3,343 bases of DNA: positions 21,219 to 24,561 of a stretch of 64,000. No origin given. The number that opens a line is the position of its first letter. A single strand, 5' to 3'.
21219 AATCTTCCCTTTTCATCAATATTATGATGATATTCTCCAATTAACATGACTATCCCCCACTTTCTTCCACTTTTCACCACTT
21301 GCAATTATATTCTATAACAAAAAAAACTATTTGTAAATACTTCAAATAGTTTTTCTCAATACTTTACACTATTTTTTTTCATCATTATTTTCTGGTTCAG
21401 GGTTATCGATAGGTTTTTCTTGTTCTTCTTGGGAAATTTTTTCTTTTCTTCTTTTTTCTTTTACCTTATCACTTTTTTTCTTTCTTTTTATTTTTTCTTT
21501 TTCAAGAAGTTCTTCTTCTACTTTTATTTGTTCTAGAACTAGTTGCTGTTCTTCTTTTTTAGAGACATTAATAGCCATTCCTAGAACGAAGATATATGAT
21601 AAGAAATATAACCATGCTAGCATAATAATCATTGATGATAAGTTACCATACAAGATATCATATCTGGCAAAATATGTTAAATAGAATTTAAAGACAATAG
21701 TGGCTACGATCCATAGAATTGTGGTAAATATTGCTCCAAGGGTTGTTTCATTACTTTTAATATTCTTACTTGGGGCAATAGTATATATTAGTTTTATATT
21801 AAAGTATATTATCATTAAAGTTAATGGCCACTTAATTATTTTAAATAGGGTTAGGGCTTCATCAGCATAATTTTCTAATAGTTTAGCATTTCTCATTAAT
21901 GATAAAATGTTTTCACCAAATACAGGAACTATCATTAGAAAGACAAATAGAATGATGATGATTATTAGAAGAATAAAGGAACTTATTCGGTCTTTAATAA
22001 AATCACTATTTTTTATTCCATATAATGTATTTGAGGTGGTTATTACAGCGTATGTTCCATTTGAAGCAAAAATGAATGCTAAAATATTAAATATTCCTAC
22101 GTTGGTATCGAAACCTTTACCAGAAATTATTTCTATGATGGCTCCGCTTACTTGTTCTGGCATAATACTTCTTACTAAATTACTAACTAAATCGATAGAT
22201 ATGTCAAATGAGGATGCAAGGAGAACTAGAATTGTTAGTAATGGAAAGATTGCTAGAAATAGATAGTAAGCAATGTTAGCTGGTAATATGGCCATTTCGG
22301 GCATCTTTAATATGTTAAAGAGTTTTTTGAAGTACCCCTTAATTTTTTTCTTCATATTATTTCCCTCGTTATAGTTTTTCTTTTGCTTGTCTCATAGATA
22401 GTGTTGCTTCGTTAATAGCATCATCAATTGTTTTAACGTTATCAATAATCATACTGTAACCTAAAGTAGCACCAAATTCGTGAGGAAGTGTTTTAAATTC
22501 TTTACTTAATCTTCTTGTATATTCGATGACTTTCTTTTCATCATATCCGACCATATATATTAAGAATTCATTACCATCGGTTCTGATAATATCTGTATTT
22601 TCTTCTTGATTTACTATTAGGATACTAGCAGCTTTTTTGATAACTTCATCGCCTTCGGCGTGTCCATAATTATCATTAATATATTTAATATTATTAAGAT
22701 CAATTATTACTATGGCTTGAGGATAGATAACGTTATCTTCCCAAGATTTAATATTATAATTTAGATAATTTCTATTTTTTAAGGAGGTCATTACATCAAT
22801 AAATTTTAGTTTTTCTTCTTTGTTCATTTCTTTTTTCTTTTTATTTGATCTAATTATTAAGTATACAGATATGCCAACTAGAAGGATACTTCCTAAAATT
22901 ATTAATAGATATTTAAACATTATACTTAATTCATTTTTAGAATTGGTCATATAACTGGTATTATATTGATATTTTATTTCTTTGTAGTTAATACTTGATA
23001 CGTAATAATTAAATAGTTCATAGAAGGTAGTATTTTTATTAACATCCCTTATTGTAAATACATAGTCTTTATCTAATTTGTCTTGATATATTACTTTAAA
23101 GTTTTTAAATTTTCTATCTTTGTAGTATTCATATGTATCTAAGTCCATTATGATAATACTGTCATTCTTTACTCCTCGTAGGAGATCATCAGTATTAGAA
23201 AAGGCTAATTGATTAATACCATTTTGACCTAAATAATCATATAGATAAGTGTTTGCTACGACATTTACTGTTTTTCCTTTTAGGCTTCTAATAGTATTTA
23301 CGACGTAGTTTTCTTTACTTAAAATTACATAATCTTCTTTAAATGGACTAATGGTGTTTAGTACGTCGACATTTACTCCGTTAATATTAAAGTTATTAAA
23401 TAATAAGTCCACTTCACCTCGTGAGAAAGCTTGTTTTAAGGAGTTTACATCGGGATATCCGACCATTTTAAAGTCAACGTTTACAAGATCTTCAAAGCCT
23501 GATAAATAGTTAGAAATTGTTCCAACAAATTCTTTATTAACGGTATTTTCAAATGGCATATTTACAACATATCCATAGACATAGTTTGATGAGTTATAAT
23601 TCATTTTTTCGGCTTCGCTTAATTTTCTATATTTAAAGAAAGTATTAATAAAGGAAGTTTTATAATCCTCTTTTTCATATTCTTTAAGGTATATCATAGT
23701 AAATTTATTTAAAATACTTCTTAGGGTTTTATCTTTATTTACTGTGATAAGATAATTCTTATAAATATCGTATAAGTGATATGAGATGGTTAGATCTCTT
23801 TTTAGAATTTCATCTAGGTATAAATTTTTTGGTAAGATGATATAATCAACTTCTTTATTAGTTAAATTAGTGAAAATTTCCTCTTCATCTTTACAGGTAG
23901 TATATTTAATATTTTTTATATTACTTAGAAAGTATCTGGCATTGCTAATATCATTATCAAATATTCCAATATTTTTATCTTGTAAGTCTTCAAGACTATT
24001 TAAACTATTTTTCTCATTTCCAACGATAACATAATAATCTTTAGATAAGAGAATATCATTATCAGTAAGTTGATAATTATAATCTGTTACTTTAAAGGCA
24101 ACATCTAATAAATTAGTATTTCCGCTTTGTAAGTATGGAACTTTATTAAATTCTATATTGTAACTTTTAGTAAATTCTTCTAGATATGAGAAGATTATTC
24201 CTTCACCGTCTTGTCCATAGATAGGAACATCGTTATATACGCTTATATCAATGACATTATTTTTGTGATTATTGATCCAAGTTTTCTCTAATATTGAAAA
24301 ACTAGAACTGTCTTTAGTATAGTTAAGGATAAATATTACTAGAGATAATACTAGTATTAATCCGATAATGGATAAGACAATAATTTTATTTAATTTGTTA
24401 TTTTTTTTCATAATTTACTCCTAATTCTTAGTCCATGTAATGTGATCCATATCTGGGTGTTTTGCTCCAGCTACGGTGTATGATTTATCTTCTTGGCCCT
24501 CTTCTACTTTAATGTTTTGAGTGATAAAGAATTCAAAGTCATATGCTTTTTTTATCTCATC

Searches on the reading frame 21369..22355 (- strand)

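Call 32: search_protein_families(library=pfam, proteins=[window:21369-22355:-], max_evalue=0.001)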
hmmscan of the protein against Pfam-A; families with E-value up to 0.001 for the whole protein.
window:21369-22355:- (328 aa): 1 family
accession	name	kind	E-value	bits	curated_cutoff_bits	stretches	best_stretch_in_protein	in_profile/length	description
PF03631.20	Virul_fac_BrkB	-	1.4e-43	149.8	33.7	1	26-265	10-254/259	Virulence factor BrkB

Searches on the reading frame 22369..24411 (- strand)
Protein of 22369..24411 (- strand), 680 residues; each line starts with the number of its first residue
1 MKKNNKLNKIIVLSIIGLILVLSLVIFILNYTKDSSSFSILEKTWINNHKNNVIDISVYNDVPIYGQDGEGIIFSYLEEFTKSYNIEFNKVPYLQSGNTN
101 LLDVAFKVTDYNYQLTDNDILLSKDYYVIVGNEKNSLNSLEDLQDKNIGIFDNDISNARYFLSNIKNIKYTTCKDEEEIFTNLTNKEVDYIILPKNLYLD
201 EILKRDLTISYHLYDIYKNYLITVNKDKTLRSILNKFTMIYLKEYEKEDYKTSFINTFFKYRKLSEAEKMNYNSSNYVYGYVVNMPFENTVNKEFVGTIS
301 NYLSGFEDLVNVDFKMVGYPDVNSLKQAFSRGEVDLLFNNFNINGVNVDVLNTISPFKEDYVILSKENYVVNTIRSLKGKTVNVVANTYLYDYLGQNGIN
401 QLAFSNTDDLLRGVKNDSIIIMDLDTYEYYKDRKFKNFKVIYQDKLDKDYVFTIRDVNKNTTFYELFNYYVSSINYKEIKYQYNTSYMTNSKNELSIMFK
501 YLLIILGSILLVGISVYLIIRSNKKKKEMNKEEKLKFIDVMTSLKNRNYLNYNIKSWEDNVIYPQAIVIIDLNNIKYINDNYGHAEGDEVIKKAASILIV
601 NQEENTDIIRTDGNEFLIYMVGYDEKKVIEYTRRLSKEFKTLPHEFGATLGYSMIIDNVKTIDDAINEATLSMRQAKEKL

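Call 32: search_protein_families(library=pfam, proteins=[window:22369-24411:-], max_evalue=0.001)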
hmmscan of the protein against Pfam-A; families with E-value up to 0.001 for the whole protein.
window:22369-24411:- (680 aa): 1 family
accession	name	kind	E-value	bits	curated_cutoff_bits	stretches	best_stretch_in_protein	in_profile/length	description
PF00990.26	GGDEF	-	2.8e-21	76.4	23.8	1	537-679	2-157/161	Diguanylate cyclase, GGDEF domain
